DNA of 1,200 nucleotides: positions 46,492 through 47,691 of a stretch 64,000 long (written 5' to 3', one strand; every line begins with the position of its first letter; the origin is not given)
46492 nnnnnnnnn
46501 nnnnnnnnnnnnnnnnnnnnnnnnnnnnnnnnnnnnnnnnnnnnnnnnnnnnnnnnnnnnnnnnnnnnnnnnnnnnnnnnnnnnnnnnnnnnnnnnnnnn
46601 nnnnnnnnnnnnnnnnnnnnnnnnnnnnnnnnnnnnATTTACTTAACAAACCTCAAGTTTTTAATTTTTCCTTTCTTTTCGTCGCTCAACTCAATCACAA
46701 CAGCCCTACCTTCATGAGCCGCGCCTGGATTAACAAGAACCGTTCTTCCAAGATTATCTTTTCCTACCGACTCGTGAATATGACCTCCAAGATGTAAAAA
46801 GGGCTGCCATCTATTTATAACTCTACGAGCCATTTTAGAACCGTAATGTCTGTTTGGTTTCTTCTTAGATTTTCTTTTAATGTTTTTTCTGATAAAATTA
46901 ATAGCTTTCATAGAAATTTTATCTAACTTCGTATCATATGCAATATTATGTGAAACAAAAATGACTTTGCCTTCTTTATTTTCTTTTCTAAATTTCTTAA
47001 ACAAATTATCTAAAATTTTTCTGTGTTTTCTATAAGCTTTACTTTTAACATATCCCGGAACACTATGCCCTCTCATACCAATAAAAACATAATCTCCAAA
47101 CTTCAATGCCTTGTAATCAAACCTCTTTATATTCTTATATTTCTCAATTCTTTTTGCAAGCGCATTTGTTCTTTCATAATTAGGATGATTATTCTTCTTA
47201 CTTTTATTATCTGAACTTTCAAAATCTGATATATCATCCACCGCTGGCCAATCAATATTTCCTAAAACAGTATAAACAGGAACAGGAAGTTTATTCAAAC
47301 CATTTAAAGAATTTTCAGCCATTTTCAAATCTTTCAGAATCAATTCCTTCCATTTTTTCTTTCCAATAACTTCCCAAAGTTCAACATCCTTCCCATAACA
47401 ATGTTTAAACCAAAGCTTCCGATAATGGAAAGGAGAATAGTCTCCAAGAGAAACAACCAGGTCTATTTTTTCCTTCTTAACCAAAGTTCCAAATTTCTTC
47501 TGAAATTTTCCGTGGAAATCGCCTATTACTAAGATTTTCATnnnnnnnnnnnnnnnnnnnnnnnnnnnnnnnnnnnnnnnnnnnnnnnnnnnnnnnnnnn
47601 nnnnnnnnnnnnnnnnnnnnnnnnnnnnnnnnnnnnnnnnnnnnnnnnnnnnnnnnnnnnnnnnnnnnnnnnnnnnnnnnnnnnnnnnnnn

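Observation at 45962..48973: Tandemly duplicated, translationally coupled metallophosphoesterase + Pol-beta nucleotidyltransferase modules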

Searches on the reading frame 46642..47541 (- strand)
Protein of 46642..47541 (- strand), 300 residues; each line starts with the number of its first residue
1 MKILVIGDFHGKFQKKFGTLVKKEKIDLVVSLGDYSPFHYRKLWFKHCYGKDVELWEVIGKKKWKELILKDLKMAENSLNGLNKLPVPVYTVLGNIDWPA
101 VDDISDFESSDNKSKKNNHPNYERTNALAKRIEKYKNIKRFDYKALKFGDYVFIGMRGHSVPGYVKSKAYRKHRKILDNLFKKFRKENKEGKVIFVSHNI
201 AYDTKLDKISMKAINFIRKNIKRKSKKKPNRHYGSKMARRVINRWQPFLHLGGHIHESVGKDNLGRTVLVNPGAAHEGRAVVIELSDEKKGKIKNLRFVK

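Call 3: search_protein_families(library=pfam, proteins=[window:46642-47541:-], max_evalue=0.1)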
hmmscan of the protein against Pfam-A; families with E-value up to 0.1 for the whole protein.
window:46642-47541:- (300 aa): 4 families
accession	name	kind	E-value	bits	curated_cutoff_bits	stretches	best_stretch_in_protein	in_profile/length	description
PF14582.11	Metallophos_3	-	1.3e-11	44.8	28.2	1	225-289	189-253/259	Metallophosphoesterase, calcineurin superfamily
PF00149.33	Metallophos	-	1.8e-11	45.3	21.5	1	1-257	1-190/191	Calcineurin-like phosphoesterase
PF12850.12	Metallophos_2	-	8.2e-10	39.3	27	1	1-37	1-39/154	Calcineurin-like phosphoesterase superfamily domain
PF00072.30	Response_reg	-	0.015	15.9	30.2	0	180-224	60-104/111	Response regulator receiver domain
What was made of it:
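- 46639..47541 (-): MPE1. A 300-aa calcineurin-like metallophosphoesterase of 'type A' (COG2129/Metallophos_3-like). It is the lineage-core copy at its ancestral position upstream of the MBL hydrolase and FtsZ. Pfam hits (call 3).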

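Call 5: search_protein_families(library=ncbifam, proteins=[window:46642-47541:-], max_evalue=0.1)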
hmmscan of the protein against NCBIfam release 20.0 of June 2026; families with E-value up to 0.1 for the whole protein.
window:46642-47541:- (300 aa): 2 families
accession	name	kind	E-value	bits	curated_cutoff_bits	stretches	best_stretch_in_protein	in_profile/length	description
TIGR00040.1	yfcE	subfamily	1.3e-05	25.3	56.25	1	1-98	1-63/158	YfcE family phosphodiesterase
NF006988.0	PRK09453.1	equivalog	0.077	12.8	117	0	1-35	1-37/183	phosphodiesterase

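Call 6: search_protein_families(library=padloc, proteins=[window:46642-47541:-], max_evalue=0.1)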
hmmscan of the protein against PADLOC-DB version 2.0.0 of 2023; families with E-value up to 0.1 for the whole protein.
window:46642-47541:- (300 aa): 2 families
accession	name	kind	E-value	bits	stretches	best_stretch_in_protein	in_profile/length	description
PDLC04908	PDC-S10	-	2.4e-09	34.8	1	228-277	154-203/223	-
PDLC00283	PtuA1|PtuA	-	0.031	11.4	1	112-225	61-170/448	AAA ATPase domain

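Call 16: search_solved_structures(query=window:46642-47541:-, max_evalue=1)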
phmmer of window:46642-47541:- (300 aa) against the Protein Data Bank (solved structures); distinct sequences matched with E-value up to 1: 1.
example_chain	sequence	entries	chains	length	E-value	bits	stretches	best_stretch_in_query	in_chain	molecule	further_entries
2yvt_A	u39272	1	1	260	0.00022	24.1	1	230-289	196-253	Hypothetical protein aq_1956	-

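Call 49: find_homologous_proteins(query=A5, max_evalue=0.001)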
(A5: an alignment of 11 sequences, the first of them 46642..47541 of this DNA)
Query A5 (11 sequences) (300 aa, profile of the alignment): 1023 proteins with E <= 0.001 among 6341 candidates; the best 120 are listed.
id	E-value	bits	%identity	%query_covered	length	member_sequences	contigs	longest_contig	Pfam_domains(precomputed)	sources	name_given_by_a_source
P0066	3.9e-100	353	28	100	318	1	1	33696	PF00149.34,PF14582.12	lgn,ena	-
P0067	7.4e-95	336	48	99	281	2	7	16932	PF12850.13,PF00149.34,PF14582.12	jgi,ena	-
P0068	7.2e-93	330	100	100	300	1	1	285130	PF12850.13,PF00149.34,PF14582.12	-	-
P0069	7.8e-86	306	50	99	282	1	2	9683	PF12850.13,PF00149.34,PF14582.12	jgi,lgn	-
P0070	3.1e-85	305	61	99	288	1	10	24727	PF12850.13,PF00149.34,PF14582.12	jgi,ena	-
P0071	2.7e-84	301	58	95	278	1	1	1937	PF12850.13,PF00149.34,PF14582.12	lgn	-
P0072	1.6e-83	299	53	96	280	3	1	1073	PF12850.13,PF00149.34,PF14582.12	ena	-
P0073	2.7e-83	298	50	99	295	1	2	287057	PF12850.13,PF00149.34,PF14582.12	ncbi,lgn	ncbi:MAG: metallophosphoesterase family protein [Nanobdellota archaeon]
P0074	3.3e-83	298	64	100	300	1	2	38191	PF12850.13,PF00149.34,PF14582.12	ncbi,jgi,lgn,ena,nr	ncbi:hypothetical protein COU59_03085 [Candidatus Pacearchaeota archaeon CG10_big_fil_rev_8_21_14_0_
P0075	2.1e-82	295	58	100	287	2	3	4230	PF12850.13,PF00149.34,PF14582.12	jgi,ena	-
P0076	3.6e-82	294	73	99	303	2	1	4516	PF12850.13,PF00149.34,PF14582.12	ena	-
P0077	8.9e-82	293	73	99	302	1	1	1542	PF12850.13,PF00149.34,PF14582.12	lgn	-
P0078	1.1e-81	293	57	100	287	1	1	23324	PF12850.13,PF00149.34,PF14582.12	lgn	-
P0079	3.0e-81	291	66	100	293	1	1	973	PF12850.13,PF00149.34,PF14582.12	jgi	-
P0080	5.9e-81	290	51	100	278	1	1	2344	PF12850.13,PF00149.34,PF14582.12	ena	-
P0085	1.8e-80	289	70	100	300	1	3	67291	PF12850.13,PF00149.34,PF14582.12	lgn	-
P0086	2.5e-80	288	62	100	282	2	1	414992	PF12850.13,PF00149.34,PF14582.12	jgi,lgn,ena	-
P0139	4.6e-77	278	58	99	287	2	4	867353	PF12850.13,PF00149.34,PF14582.12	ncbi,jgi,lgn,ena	-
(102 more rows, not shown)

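Call 50: find_encoding_contigs(protein=P0085, flank=5000, max_places=1)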
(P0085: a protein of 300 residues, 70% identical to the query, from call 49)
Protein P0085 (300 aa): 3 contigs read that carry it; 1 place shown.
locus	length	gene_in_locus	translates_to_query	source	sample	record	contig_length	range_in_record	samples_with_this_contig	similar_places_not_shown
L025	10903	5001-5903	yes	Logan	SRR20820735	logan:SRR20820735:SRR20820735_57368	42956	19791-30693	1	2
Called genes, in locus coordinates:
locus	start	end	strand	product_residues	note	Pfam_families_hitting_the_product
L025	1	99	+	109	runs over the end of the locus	PF28130:DUF8371 (weak)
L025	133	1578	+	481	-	PF02934:GatB_N, PF02637:GatB_Yqey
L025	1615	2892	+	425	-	PF01336:tRNA_anti-codon, PF00152:tRNA-synt_2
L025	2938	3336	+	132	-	-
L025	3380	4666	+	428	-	PF01336:tRNA_anti-codon, PF00152:tRNA-synt_2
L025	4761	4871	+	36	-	-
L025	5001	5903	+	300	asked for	PF00149:Metallophos, PF12850:Metallophos_2 (faint), PF14582:Metallophos_3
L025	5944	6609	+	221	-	PF13483:Lactamase_B_3, PF12706:Lactamase_B_2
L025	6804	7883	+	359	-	PF00091:Tubulin, PF12327:FtsZ_C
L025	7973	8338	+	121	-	PF01503:PRA-PH, PF03819:MazG (weak)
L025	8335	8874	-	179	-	PF14512:TM1586_NiRdase, PF00881:Nitroreductase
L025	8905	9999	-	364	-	PF01171:ATP_bind_3 (weak), PF02568:ThiI (weak), PF03054:tRNA_Me_trans, PF20259:tRNA_Me_trans_M, PF20258:tRNA_Me_trans_C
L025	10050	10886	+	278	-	PF00535:Glycos_transf_2, PF10111:Glyco_tranf_2_2, PF13641:Glyco_tranf_2_3 (weak)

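Call 51: find_encoding_contigs(protein=P0074, flank=5000, max_places=1)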
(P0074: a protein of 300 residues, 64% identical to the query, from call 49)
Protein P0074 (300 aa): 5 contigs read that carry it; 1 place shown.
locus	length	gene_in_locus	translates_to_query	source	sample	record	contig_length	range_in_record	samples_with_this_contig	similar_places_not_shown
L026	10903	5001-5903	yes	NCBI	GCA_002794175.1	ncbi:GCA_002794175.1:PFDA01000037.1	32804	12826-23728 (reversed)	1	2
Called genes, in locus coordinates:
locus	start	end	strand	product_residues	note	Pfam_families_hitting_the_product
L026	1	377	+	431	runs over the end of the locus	PF18195:GatD_N, PF00710:Asparaginase, PF17763:Asparaginase_C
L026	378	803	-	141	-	PF06210:DUF1003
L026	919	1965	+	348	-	-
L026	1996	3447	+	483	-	PF02934:GatB_N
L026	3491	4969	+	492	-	PF01336:tRNA_anti-codon, PF00152:tRNA-synt_2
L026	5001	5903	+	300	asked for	PF00149:Metallophos, PF12850:Metallophos_2 (faint), PF14582:Metallophos_3 (weak)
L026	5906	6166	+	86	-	-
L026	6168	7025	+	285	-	PF05822:UMPH-1, PF12710:HAD (weak)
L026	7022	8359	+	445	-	PF01425:Amidase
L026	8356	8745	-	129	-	-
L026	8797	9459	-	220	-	PF04967:HTH_10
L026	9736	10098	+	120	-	PF00293:NUDIX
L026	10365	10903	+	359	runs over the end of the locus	PF00091:Tubulin, PF12327:FtsZ_C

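Call 52: find_encoding_contigs(protein=P0086, flank=5000, max_places=1)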
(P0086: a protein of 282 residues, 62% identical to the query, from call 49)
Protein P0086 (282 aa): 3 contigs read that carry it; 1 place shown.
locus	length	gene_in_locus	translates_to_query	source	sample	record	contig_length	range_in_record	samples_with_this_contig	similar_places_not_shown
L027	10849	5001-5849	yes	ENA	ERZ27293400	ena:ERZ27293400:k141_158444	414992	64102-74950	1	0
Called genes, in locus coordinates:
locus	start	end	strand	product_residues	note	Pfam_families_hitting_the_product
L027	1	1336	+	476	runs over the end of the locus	PF01336:tRNA_anti-codon, PF00152:tRNA-synt_2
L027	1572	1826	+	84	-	-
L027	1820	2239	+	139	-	-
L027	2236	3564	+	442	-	PF01425:Amidase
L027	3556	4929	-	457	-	PF02934:GatB_N, PF02637:GatB_Yqey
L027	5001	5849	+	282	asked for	PF00149:Metallophos, PF12850:Metallophos_2 (weak), PF14582:Metallophos_3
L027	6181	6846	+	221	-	PF13483:Lactamase_B_3, PF12706:Lactamase_B_2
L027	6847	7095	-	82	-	-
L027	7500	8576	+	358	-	PF00091:Tubulin, PF12327:FtsZ_C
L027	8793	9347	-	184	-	PF14512:TM1586_NiRdase, PF00881:Nitroreductase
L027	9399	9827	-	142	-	-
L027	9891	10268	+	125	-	-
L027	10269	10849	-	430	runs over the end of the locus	PF02540:NAD_synthase (weak), PF02568:ThiI, PF03054:tRNA_Me_trans, PF06508:QueC (faint), PF03054:tRNA_Me_trans, PF20259:tRNA_Me_trans_M, PF20258:tRNA_Me_trans_C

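Call 53: find_encoding_contigs(protein=P0139, flank=5000, max_places=1)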
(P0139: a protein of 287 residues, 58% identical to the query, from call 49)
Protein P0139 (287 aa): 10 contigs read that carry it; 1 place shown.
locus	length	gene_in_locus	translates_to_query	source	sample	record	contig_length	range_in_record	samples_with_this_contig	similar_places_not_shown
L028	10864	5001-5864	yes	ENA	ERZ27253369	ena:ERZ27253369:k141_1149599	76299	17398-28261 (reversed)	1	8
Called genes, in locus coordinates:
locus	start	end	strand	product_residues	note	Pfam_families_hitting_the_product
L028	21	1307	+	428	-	PF18195:GatD_N, PF00710:Asparaginase, PF17763:Asparaginase_C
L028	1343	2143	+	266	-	-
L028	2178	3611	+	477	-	PF02934:GatB_N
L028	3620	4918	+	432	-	PF01336:tRNA_anti-codon, PF00152:tRNA-synt_2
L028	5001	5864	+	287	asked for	PF00149:Metallophos, PF12850:Metallophos_2 (faint), PF14582:Metallophos_3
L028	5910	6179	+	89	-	-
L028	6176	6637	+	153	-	-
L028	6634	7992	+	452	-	PF01425:Amidase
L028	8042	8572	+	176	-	-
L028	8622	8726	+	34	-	-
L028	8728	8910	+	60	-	-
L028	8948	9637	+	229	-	PF13483:Lactamase_B_3, PF12706:Lactamase_B_2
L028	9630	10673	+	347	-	PF01368:DHH, PF02272:DHHA1 (weak)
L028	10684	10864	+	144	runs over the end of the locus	-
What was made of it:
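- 46639..47541 (-): It occupies the same syntenic slot in L025-L028, which have no NTase (calls 50-53).
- The closest MPE1 relatives sit in the same synteny without NTases (calls 50-53).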

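Call 56: find_related_loci(query=A6, collection=genome_contigs, flank=4000)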
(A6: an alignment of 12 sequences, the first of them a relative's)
Query A6 (300 aa) in genome_contigs; peptide patterns used: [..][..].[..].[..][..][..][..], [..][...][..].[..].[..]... (x = any residue, [..] = any of these).
136 stretches matched a pattern; 41 encode a relative of the query (tblastn E <= 1e-3); 40 distinct loci.
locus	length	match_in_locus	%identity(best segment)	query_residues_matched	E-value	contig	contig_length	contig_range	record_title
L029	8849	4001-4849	64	1-285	2e-119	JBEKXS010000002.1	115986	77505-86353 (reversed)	MAG: Candidatus Pacearchaeota archaeon isolate SPRUCE 657 SPRUCE_657_2, whole genome shotgun sequence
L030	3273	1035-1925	61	1-300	1e-119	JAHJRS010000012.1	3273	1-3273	MAG: Nanoarchaeota archaeon isolate OS_PC_MetaG.mb.161 OS_PC_MetaG.mb.161_k141_102401, whole genome shotgun sequence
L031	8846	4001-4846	58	1-300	2e-112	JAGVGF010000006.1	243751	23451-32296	MAG: archaeon isolate DeMMO2_15 c_000000010331, whole genome shotgun sequence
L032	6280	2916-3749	60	1-300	3e-112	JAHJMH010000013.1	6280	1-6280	MAG: Nanoarchaeota archaeon isolate Old_saline.mb.30 Old_saline.mb.30_k141_69829, whole genome shotgun sequence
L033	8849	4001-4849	58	1-299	3e-106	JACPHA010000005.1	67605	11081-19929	MAG: Candidatus Pacearchaeota archaeon isolate NC_groundwater_402_Ag_B-0.1um_34_21 GD18-4_B1_scaffold_306492, whole geno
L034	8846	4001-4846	56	1-297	3e-105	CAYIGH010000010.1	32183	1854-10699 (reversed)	MAG TPA_asm: Candidatus Woesearchaeota archaeon isolate ERP119705_co24_289 genome assembly, contig: NODE_1316_length_321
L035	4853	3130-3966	53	1-294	2e-103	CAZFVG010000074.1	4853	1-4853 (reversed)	MAG TPA_asm: uncultured Methanosarcinales archaeon isolate binchicken_co54_27 genome assembly, contig: NODE_33662_length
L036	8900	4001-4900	67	1-300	2e-127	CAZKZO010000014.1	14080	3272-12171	MAG TPA_asm: Candidatus Woesearchaeota archaeon isolate binchicken_co17_241 genome assembly, contig: NODE_9935_length_14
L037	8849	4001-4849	57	1-299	4e-101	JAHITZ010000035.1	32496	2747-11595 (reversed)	MAG: Nanoarchaeota archaeon isolate MM_PC_MetaG.mb.229 MM_PC_MetaG.mb.229_k141_819757, whole genome shotgun sequence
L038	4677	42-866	55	1-294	4e-101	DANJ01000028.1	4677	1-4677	MAG TPA_asm: Candidatus Pacearchaeota archaeon UBA92 UBA92_contig_24019, whole genome shotgun sequence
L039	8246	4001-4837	59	1-293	2e-100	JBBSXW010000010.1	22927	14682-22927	MAG: Nanoarchaeota archaeon isolate H51-bin130_1 H51_bin130_1_000000000010, whole genome shotgun sequence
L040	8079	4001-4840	58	1-289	9e-99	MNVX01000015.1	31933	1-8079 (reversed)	MAG: Candidatus Pacearchaeota archaeon CG1_02_32_21 cg1_0.2_scaffold_1038_c, whole genome shotgun sequence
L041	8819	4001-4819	54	1-289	6e-99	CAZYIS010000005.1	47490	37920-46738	MAG TPA_asm: Candidatus Woesearchaeota archaeon isolate SRP142039_co2_64 genome assembly, contig: NODE_213_length_47490_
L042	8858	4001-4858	55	1-300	7e-99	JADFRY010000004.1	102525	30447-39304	MAG: Nanoarchaeota archaeon isolate B8T1B11 B8T1B11_NODE40, whole genome shotgun sequence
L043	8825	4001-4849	53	1-300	1e-95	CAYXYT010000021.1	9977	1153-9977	MAG TPA_asm: Candidatus Woesearchaeota archaeon isolate SRP167671_co1_37 genome assembly, contig: NODE_8012_length_9977_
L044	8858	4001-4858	55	1-299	9e-96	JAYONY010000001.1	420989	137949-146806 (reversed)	MAG: archaeon isolate 139570_S171_concoct_bins.tsv.001 NODE_2_length_420989_cov_6.098920, whole genome shotgun sequence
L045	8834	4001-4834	55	1-297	2e-95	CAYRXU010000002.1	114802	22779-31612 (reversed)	MAG TPA_asm: Candidatus Woesearchaeota archaeon isolate SRP342105_co1_450 genome assembly, contig: NODE_192_length_11480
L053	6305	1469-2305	52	3-300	2e-86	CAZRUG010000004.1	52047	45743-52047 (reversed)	MAG TPA_asm: Candidatus Woesearchaeota archaeon isolate SRP252850_co1_134 genome assembly, contig: NODE_856_length_52047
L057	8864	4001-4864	49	1-300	6e-81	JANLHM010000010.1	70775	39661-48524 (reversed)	MAG: Nanoarchaeota archaeon isolate P6-17 k99_268396, whole genome shotgun sequence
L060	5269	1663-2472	46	1-291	5e-76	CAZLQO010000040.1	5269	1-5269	MAG TPA_asm: Candidatus Woesearchaeota archaeon isolate SRP178699_co1_15 genome assembly, contig: NODE_23283_length_5269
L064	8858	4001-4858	46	1-300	2e-64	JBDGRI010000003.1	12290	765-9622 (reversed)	MAG: Candidatus Pacearchaeota archaeon isolate DAL-Ass_45_63C1R DAL-Ass_45_63C1R_3, whole genome shotgun sequence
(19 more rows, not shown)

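Call 62: search_protein_families(library=pfam, proteins=[L036:4881-5720:-, L042:6030-6851:+, L045:3389-3967:+, L053:2375-3244:+, L057:1898-2512:+, L060:2505-3164:+, L064:3234-3854:-, L044:4867-5640:-, L057:4-552:+], max_evalue=0.1)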
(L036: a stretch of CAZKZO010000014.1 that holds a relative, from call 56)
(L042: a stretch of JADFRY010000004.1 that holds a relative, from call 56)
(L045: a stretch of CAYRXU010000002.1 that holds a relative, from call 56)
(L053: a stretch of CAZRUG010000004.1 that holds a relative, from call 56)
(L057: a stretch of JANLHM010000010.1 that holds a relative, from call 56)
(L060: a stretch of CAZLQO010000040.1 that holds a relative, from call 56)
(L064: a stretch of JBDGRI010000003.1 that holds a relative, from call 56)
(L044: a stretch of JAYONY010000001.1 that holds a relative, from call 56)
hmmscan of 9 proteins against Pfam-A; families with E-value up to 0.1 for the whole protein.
L036:4881-5720:- (280 aa): 1 family
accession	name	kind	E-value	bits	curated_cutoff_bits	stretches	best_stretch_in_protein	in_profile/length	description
PF01909.29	NTP_transf_2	-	5.7e-05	23.9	21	1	10-78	5-72/93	Nucleotidyltransferase domain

L042:6030-6851:+ (274 aa): 6 families
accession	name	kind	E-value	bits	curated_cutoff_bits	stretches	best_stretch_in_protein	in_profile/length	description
PF01909.29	NTP_transf_2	-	7.1e-11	42.8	21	1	50-118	3-78/93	Nucleotidyltransferase domain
PF18765.7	Polbeta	-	1.2e-07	32.2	26.9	1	53-103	5-54/93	Polymerase beta, Nucleotidyltransferase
PF09853.14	DUF2080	-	2e-05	24.7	21.5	1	15-42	21-48/50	Putative transposon-encoded protein (DUF2080)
PF22600.2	MTPAP-like_central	-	0.00066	20.2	27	1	44-127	22-100/139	Poly(A) RNA polymerase, mitochondrial-like, central palm domain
PF06721.16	DUF1204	-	0.00093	19.1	21.1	1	148-233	98-180/243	Protein of unknown function (DUF1204)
PF04014.23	MazE_antitoxin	-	0.0026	18.1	24.7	1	16-49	1-42/48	Antidote-toxin recognition MazE, bacterial antitoxin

L045:3389-3967:+ (193 aa): 0 families

L053:2375-3244:+ (290 aa): 0 families

L057:1898-2512:+ (205 aa): 0 families

L060:2505-3164:+ (220 aa): 2 families
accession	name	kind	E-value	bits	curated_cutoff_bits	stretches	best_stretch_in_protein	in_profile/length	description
PF01909.29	NTP_transf_2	-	0.0014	19.4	21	1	11-63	8-47/93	Nucleotidyltransferase domain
PF18765.7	Polbeta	-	0.0032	18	26.9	1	15-72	7-63/93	Polymerase beta, Nucleotidyltransferase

L064:3234-3854:- (207 aa): 1 family
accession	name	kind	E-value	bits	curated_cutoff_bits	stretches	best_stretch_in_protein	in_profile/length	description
PF01909.29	NTP_transf_2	-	0.022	15.6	21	1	10-114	2-68/93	Nucleotidyltransferase domain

L044:4867-5640:- (258 aa): 1 family
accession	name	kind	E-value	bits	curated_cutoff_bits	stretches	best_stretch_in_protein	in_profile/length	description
PF14639.11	YqgF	-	0.091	13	35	0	10-64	23-76/150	Holliday-junction resolvase-like of SPT6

L057:4-552:+ (183 aa): 0 families

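Call 73: search_solved_structures(query=A5, max_evalue=0.1)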
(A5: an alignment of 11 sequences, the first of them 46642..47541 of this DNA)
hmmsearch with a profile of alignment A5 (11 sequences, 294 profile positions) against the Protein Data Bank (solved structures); distinct sequences matched with E-value up to 0.1: 10.
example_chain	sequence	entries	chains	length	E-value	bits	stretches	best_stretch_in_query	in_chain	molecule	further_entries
2yvt_A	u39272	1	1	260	1.7e-15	60.7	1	152-288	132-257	Hypothetical protein aq_1956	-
4peh_A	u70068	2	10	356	1.7e-08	37.7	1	148-255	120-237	RNA lariat debranching enzyme, putative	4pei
5uki_A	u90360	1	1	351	3.2e-08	36.8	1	148-255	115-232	RNA lariat debranching enzyme, putative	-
5k71_A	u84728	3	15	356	3.4e-08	36.7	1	148-255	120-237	RNA lariat debranching enzyme, putative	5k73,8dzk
4pef_A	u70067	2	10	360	3.5e-08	36.7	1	148-255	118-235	RNA lariat debranching enzyme, putative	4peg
5k77_A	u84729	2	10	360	3.5e-08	36.7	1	148-255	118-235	RNA lariat debranching enzyme, putative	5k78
3rl4_A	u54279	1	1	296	0.00014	24.9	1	199-268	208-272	Metallophosphoesterase MPPED2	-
2kkn_A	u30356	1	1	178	0.0013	21.7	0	240-284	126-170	Uncharacterized protein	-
3rl3_A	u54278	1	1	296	0.015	18.2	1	199-268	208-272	Metallophosphoesterase MPPED2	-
3rl5_A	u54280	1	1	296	0.016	18.2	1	199-268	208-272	Metallophosphoesterase MPPED2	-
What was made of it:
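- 46639..47541 (-): The MPE-family profile (A5) matches aq_1956 (1.7e-15), Dbr1 (1.7e-8) and MPPED2 (1e-4) in the PDB (call 73).
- Closest known: Metallophos_3 / COG2129 'Icc-related' phosphoesterases. Same: The family profile hits aq_1956 at 1.7e-15, Dbr1 at 1.7e-8 and MPPED2 at 1e-4 (call 73).
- After aq_1956, the next solved relative of the MPE-family profile is the RNA lariat debranching enzyme Dbr1 (1.7e-8, call 73). The MPE profile matches the 2'-5' diesterase Dbr1 (call 73).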
